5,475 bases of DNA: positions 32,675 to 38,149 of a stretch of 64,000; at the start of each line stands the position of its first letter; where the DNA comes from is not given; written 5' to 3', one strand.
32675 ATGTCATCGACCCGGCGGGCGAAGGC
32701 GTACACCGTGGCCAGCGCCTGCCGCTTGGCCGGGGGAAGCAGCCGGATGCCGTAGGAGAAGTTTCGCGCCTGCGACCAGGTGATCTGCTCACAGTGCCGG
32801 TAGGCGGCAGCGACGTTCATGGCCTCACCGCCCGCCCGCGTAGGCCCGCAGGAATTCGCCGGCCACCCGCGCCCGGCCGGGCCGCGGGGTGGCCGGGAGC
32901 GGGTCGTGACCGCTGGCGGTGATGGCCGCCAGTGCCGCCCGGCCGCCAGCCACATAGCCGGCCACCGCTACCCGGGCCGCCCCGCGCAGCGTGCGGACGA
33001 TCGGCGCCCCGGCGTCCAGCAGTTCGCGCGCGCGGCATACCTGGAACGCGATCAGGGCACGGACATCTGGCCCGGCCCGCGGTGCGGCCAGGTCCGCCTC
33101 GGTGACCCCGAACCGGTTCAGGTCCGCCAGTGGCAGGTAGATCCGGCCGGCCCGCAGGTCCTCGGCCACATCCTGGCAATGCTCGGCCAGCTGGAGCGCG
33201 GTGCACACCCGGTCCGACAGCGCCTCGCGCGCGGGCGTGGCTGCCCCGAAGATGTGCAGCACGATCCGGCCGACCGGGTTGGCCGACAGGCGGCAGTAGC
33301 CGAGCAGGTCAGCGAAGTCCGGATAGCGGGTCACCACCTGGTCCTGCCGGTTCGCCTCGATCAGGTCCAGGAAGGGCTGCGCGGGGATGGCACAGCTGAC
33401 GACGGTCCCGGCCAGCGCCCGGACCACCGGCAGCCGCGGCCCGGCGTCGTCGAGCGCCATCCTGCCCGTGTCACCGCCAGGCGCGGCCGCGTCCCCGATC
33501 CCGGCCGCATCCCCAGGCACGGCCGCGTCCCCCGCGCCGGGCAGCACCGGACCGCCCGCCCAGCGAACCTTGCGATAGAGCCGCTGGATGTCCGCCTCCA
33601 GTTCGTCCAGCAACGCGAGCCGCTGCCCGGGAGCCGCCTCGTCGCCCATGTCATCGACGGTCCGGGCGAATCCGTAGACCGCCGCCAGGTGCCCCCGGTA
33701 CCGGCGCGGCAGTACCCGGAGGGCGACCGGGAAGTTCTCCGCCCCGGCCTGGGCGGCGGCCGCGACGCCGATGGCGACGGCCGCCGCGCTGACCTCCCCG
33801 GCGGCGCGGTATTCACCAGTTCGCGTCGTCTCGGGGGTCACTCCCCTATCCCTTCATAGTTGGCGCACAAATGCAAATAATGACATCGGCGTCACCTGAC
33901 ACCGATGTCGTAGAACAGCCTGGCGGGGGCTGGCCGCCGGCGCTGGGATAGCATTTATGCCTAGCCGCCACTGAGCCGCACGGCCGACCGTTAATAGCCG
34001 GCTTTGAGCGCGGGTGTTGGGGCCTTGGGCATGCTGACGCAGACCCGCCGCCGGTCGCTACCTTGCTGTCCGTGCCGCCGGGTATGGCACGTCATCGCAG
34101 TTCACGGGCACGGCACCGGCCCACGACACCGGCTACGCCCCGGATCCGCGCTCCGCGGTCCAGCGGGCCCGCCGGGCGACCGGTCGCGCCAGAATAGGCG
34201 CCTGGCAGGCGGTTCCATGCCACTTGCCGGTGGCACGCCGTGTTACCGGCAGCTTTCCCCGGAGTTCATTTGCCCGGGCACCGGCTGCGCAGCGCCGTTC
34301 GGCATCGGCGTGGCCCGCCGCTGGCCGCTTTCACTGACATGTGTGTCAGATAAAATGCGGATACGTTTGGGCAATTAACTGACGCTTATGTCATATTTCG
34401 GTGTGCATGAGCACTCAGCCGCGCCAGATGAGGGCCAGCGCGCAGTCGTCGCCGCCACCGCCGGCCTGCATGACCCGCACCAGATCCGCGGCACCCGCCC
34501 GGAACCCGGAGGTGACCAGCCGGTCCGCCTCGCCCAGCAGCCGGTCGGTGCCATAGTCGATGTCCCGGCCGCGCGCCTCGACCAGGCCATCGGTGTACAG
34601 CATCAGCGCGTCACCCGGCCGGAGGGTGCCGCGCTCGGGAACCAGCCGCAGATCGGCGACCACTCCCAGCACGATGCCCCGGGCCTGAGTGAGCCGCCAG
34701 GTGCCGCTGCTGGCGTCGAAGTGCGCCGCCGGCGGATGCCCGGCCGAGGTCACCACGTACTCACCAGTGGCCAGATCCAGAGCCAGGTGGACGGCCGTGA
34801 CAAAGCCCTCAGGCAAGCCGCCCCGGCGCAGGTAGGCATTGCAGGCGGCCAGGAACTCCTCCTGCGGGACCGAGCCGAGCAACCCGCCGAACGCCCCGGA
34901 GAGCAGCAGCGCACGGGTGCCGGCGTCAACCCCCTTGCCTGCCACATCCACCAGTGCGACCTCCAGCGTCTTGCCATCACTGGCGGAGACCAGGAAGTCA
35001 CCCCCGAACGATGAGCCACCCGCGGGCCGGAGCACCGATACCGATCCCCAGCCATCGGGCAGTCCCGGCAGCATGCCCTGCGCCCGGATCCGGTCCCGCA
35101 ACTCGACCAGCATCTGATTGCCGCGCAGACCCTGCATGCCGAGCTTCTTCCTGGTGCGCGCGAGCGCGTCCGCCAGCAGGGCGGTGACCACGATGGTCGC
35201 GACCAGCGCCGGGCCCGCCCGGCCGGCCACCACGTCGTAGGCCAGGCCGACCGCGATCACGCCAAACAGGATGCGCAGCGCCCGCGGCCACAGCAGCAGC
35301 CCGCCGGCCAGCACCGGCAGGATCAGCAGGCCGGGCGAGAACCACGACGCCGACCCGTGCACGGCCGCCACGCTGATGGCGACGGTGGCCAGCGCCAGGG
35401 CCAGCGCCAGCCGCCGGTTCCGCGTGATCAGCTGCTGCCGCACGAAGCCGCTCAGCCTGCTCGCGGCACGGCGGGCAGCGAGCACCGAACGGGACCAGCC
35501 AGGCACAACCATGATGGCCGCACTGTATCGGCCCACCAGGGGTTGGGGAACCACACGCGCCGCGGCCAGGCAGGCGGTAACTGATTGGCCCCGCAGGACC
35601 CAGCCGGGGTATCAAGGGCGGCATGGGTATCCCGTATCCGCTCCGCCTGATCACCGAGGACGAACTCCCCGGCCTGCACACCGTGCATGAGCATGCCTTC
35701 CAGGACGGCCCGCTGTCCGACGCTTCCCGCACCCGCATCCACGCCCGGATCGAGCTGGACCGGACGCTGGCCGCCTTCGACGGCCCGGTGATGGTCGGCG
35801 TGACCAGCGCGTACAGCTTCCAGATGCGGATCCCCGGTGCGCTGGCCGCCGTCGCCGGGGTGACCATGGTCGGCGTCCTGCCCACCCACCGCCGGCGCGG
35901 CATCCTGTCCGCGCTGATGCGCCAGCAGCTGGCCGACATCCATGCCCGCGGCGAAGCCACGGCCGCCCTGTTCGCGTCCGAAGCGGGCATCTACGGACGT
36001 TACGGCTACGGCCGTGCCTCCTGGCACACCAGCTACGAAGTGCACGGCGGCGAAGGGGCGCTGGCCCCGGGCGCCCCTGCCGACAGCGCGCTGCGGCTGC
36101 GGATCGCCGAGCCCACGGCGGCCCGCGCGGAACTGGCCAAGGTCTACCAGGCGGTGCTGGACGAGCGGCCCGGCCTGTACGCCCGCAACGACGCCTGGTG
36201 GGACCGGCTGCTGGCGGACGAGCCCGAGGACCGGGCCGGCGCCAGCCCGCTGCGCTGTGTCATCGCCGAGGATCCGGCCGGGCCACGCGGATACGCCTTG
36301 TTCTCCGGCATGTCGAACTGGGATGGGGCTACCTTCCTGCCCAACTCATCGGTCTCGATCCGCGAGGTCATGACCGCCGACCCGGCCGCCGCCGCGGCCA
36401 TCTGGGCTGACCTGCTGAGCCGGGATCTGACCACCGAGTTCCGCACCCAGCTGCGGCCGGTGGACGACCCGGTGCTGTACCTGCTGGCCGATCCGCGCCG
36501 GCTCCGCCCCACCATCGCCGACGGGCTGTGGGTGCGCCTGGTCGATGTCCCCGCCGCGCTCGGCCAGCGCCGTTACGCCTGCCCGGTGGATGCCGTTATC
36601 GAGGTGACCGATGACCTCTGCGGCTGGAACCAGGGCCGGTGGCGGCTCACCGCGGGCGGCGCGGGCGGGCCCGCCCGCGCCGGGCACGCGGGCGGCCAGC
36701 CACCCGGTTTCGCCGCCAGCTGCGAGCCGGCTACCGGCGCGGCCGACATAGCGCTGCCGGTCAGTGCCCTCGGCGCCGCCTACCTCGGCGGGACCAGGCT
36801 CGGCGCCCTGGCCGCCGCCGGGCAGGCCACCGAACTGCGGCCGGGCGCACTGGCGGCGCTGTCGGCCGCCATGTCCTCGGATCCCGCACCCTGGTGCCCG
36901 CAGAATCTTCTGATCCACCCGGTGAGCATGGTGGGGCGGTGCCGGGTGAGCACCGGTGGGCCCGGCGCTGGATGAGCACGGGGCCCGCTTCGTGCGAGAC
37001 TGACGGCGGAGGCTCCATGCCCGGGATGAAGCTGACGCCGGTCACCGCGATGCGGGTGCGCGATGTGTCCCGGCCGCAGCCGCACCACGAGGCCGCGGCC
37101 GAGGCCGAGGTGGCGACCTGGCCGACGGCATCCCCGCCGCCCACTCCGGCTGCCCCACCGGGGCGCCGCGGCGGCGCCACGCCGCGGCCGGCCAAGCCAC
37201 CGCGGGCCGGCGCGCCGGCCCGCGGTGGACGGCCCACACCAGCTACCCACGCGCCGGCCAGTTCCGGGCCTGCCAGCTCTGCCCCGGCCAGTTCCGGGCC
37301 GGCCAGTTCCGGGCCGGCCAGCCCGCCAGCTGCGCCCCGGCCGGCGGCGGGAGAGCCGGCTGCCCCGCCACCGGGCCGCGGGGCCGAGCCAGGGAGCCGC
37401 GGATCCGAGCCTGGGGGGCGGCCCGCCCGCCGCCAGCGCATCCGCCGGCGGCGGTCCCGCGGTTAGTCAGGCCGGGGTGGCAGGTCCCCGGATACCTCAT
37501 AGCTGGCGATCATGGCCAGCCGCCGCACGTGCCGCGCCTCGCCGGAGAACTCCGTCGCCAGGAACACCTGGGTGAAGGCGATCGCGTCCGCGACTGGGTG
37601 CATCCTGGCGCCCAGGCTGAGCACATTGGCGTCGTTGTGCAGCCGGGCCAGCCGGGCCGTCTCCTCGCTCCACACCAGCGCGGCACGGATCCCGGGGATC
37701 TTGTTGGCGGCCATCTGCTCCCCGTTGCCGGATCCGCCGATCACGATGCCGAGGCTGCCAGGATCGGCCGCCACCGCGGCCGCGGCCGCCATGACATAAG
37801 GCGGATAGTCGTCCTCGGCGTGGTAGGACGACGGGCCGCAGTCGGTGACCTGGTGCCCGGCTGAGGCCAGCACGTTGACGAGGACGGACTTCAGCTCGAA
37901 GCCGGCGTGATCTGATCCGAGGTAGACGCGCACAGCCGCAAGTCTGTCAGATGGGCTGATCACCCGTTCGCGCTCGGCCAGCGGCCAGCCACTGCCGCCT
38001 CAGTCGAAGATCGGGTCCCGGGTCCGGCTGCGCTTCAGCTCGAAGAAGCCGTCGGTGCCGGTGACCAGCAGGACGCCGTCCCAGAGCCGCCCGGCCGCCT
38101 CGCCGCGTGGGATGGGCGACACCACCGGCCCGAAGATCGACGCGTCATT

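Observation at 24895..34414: Complete, translationally coupled hopanoid operon with a fused nucleosidase::IspH gene and a long structured leader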

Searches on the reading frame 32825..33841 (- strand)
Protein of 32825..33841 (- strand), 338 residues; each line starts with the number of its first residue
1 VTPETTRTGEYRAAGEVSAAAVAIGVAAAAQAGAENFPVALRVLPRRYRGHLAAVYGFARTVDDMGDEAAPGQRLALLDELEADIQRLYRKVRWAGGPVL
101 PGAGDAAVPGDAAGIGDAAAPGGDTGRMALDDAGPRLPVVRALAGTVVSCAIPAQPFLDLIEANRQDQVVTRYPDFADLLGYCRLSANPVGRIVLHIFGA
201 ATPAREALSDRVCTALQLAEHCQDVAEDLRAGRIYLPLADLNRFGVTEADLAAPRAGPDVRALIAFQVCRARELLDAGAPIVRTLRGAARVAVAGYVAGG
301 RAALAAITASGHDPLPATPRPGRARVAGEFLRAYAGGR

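Call 4: search_protein_families(library=pfam, proteins=[window:32825-33841:-], max_evalue=0.01)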
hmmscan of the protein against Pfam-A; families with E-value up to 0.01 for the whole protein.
window:32825-33841:- (338 aa): 1 family
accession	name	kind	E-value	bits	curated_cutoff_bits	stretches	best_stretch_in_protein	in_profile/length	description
PF00494.24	SQS_PSY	-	5.4e-63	213.6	26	1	32-319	3-253/263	Squalene/phytoene synthase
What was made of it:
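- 32825..33841 (-): hpnC (squalene synthase HpnC), GTG start. Pfam assigns SQS_PSY (call 4).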

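Call 17: find_related_loci(query=window:32825-33841:-, collection=genome_contigs, flank=10000)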
Query window:32825-33841:- (338 aa) in genome_contigs; peptide patterns used: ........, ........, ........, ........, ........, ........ (x = any residue, [..] = any of these).
600 stretches matched a pattern (row limit reached: there are more); 483 encode a relative of the query (tblastn E <= 1e-3); the best 80 are kept; 80 distinct loci.
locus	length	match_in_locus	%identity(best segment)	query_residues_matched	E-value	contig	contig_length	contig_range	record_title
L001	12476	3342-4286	77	1-335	4e-127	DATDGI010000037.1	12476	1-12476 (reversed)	MAG TPA_asm: Streptosporangiaceae bacterium isolate SMAG_U248 k141_392916, whole genome shotgun sequence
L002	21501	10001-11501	68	24-337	1e-118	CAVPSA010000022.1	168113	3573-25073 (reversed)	MAG: uncultured Actinomycetes bacterium isolate MFD00008.bin.1.128 genome assembly, contig: contig_26475, whole genome s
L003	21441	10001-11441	67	34-338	2e-112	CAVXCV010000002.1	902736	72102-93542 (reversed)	MAG: uncultured Actinomycetes bacterium isolate MFD04428.bin.1.71 genome assembly, contig: contig_16017, whole genome sh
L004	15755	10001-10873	58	12-338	2e-100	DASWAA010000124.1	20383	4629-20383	MAG TPA_asm: Streptosporangiaceae bacterium isolate SMAG_U2642 k141_78089, whole genome shotgun sequence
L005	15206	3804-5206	62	34-338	1e-98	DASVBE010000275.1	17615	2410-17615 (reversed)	MAG TPA_asm: Streptosporangiaceae bacterium isolate SMAG_U1971 k141_529029, whole genome shotgun sequence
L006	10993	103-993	53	12-338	6e-98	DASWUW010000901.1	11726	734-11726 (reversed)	MAG TPA_asm: Trebonia sp. isolate SMAG_U3613 k141_191439, whole genome shotgun sequence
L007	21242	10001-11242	52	1-338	4e-97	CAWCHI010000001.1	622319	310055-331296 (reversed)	MAG: uncultured Actinomycetota bacterium isolate MFD09495.bin.2.39 genome assembly, contig: contig_10616, whole genome s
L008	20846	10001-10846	57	31-338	1e-93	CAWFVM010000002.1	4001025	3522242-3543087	MAG: uncultured Actinomycetota bacterium isolate MFD04967.bin.2.167 genome assembly, contig: contig_14546, whole genome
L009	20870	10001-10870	51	21-338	4e-93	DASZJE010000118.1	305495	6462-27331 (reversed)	MAG TPA_asm: Trebonia sp. isolate SMAG_U6621 k141_1449149, whole genome shotgun sequence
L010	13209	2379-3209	53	31-338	1e-92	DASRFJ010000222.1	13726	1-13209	MAG TPA_asm: Streptosporangiaceae bacterium isolate SMAG_U10029 k141_750476, whole genome shotgun sequence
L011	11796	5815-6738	51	21-338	8e-92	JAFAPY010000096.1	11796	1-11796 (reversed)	MAG: Streptosporangiaceae bacterium isolate CP_BM_ER_50 BM_ER_k147_6921326, whole genome shotgun sequence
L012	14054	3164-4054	51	15-338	1e-91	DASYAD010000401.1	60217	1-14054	MAG TPA_asm: Trebonia sp. isolate SMAG_U4870 k141_3516414, whole genome shotgun sequence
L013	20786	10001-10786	55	30-330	8e-89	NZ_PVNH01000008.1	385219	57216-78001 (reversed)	Prauserella shujinwangii strain CGMCC 4.7125 Ga0171606_108, whole genome shotgun sequence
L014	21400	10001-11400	55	30-338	3e-86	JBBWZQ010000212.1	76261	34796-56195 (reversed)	MAG: Micromonosporaceae bacterium isolate Holy_114 scaffold_2886092, whole genome shotgun sequence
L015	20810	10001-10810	54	29-338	7e-84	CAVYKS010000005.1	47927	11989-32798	MAG: uncultured Actinomycetota bacterium isolate MFD05521.bin.2.57 genome assembly, contig: contig_140274, whole genome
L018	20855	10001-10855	56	29-338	1e-82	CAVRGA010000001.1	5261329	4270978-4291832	MAG: uncultured Actinomycetota bacterium isolate MFD04967.bin.2.8 genome assembly, contig: contig_10371, whole genome sh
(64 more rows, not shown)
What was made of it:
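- Tried and rejected: The best GTDB relative is 77% identical in HpnC (call 17).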

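Call 27: search_protein_families(library=ncbifam, proteins=[window:32825-33841:-], max_evalue=0.00001)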
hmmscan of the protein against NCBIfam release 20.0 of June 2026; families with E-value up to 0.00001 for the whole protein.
window:32825-33841:- (338 aa): 5 families
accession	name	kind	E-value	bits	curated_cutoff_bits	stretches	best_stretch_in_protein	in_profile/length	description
TIGR03464.1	HpnC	equivalog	9.3e-89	297.5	250.45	2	132-333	64-265/267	squalene synthase HpnC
TIGR03465.1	HpnD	equivalog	1e-46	159.2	278.6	2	130-317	61-248/267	presqualene diphosphate synthase HpnD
NF045686.1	PhytoSynCyanob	equivalog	2.1e-20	73.1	550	1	142-305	99-275/310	15-cis-phytoene synthase CrtB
NF045921.1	PhytnSynCrtBRhod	equivalog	2.6e-16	60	500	1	138-295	79-237/307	15-cis-phytoene synthase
NF042419.1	Phyto_syn_CrtB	equivalog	1.4e-13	51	480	1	138-268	87-217/306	15-cis-phytoene synthase CrtB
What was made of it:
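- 32825..33841 (-): TIGR03464 scores 297.5 bits against a cut-off of 250 (call 27).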

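Call 68: search_protein_families(library=pfam, proteins=[L008:8857-9723:-, L018:8783-9679:-, L003:7633-8850:-, L003:5781-7868:-, L004:7864-8868:+, L002:5194-9465:-, L011:3164-5374:-], max_evalue=0.001)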
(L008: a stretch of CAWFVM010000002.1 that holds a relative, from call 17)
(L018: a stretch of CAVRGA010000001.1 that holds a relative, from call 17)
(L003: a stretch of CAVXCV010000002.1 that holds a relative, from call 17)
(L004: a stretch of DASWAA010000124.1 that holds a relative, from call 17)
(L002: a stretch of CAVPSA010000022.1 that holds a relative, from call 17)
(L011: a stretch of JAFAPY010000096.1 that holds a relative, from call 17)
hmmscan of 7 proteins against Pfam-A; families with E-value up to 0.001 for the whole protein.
L008:8857-9723:- (289 aa): 1 family
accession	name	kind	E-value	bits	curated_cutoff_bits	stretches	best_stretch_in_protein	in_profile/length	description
PF00440.29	TetR_N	-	1.7e-14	53.8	24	1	96-140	1-45/47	Bacterial regulatory proteins, tetR family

L018:8783-9679:- (299 aa): 1 family
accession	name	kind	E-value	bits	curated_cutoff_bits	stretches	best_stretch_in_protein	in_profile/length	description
PF00440.29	TetR_N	-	9.8e-15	54.5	24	1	106-150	1-45/47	Bacterial regulatory proteins, tetR family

L003:7633-8850:- (406 aa): 1 family
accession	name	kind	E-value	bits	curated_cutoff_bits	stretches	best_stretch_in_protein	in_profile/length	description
PF08376.15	NIT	-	6.3e-25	89.4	24.9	1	89-316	4-227/239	Nitrate and nitrite sensing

L003:5781-7868:- (696 aa): 1 family
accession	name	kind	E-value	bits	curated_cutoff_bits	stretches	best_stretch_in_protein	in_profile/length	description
PF02518.31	HATPase_c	-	5.2e-11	43.4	26.4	1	223-328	5-110/111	Histidine kinase-, DNA gyrase B-, and HSP90-like ATPase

L004:7864-8868:+ (335 aa): 1 family
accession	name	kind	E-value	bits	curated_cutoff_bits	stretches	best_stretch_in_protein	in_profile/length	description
PF01564.23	Spermine_synth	-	0.00033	20.7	22.9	1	91-235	3-132/186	Spermine/spermidine synthase domain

L002:5194-9465:- (1424 aa): 50 families (the best 25 are shown)
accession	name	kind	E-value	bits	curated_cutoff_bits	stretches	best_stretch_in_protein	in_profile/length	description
PF25174.1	Beta-prop_THOC3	-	5.2e-132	439.3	305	5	1178-1398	3-210/272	THOC3 beta-propeller domain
PF20703.3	nSTAND1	-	1.1e-118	397.7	27.1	1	238-636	1-378/379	Novel STAND NTPase 1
PF00400.38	WD40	-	1.9e-111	360.3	27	12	1177-1205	11-39/39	WD domain, G-beta repeat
PF25173.1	Beta-prop_WDR3_1st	-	3.1e-82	275.2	154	4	915-1079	25-184/184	WDR3 first beta-propeller domain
PF24814.1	WD40_Prp19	-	4.3e-82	275.7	320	5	1130-1386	9-247/281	Prp19 WD40 domain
PF24807.1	WD40_CDC20-Fz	-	2e-73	247.7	200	6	779-949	49-210/292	CDC20/Fizzy WD40 domain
PF24817.1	WD40_WDHD1_1st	-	1e-67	228.8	109.9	4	875-1072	88-287/291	WDHD1 first WD40 domain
PF23414.1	Beta-prop_EML_2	-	2.5e-67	227.5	90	6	876-1045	1-159/266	Echinoderm microtubule-associated protein second beta-propeller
PF25047.1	Beta-prop_TEP1_2nd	-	2.5e-66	223.9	89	6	961-1078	86-203/255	TEP-1 second beta-propeller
PF25175.1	Beta-prop_WDR5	-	7.9e-53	180.1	250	3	1225-1399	13-176/296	WDR5 beta-propeller domain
PF24105.1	Beta-prop_CAF1B_HIR1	-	5.5e-45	154.4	80.5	4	793-949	33-202/383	CAF1B/HIR1 beta-propeller domain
PF12894.13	ANAPC4_WD40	-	3.3e-43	146.3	22.9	1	1013-1060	41-89/91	Anaphase-promoting complex subunit 4 WD40 domain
PF24796.1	WDR55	-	8.7e-39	133.7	200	2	968-1157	10-209/296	WDR55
PF25172.1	Beta-prop_WDR3_2nd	-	3.8e-38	131.8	140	3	1092-1387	4-287/293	WDR3 second beta-propeller domain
PF25391.1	WD40_Gbeta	-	5.1e-38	131.4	150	5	916-1077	181-339/340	G protein beta WD-40 repeat protein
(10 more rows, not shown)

L011:3164-5374:- (737 aa): 0 families

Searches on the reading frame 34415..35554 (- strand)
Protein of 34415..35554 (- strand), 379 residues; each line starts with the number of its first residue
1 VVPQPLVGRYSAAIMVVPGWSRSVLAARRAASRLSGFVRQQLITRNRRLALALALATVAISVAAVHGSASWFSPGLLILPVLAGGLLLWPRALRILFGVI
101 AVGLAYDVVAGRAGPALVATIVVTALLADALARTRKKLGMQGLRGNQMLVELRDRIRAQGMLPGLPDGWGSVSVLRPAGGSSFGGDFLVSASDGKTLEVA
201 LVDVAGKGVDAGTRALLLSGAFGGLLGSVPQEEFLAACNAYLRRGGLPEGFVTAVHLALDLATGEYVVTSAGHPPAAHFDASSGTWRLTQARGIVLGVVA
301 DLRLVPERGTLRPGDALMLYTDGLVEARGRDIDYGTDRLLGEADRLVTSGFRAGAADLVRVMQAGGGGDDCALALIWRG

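Call 4: search_protein_families(library=pfam, proteins=[window:34415-35554:-], max_evalue=0.01)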
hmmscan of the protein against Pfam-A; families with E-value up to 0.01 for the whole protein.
window:34415-35554:- (379 aa): 1 family
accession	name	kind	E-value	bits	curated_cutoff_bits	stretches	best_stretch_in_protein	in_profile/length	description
PF07228.17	SpoIIE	-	6.6e-29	101.7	25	1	194-375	2-188/192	Stage II sporulation protein E (SpoIIE)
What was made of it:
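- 34415..35554 (-): SpoIIE/PP2C-type phosphatase gene, the conserved upstream neighbour in this lineage (not shown to be functionally linked). Pfam SpoIIE E-value is 6.6e-29 (call 4).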

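Call 27: search_protein_families(library=ncbifam, proteins=[window:34415-35554:-], max_evalue=0.00001)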
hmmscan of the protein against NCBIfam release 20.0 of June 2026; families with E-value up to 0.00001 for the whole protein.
window:34415-35554:- (379 aa): 0 families

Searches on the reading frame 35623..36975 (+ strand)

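Call 34: search_protein_families(library=pfam, proteins=[window:35623-36975:+], max_evalue=0.0001)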
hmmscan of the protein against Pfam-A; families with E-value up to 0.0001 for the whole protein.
window:35623-36975:+ (450 aa): 3 families
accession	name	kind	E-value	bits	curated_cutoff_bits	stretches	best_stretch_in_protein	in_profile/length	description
PF13527.13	Acetyltransf_9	-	1.1e-30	106.6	25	1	7-131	2-126/127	Acetyltransferase (GNAT) domain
PF17668.7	Acetyltransf_17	-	8.3e-22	78.4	25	1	184-299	1-111/114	Acetyltransferase (GNAT) domain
PF13530.11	SCP2_2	-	2.4e-19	70.3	23.2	1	309-426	1-105/105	Sterol carrier protein domain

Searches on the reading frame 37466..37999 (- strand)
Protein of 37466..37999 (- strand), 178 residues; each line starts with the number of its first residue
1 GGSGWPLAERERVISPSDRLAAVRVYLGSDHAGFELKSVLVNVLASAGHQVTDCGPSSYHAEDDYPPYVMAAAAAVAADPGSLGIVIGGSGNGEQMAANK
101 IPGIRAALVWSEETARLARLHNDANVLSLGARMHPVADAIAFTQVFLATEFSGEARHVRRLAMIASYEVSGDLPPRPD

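Call 34: search_protein_families(library=pfam, proteins=[window:37466-37999:-], max_evalue=0.0001)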
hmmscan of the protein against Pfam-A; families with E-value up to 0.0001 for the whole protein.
window:37466-37999:- (178 aa): 1 family
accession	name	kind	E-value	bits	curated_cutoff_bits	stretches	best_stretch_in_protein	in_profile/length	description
PF02502.23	LacAB_rpiB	-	3.7e-48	163.4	24.7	1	25-164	1-138/138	Ribose/Galactose Isomerase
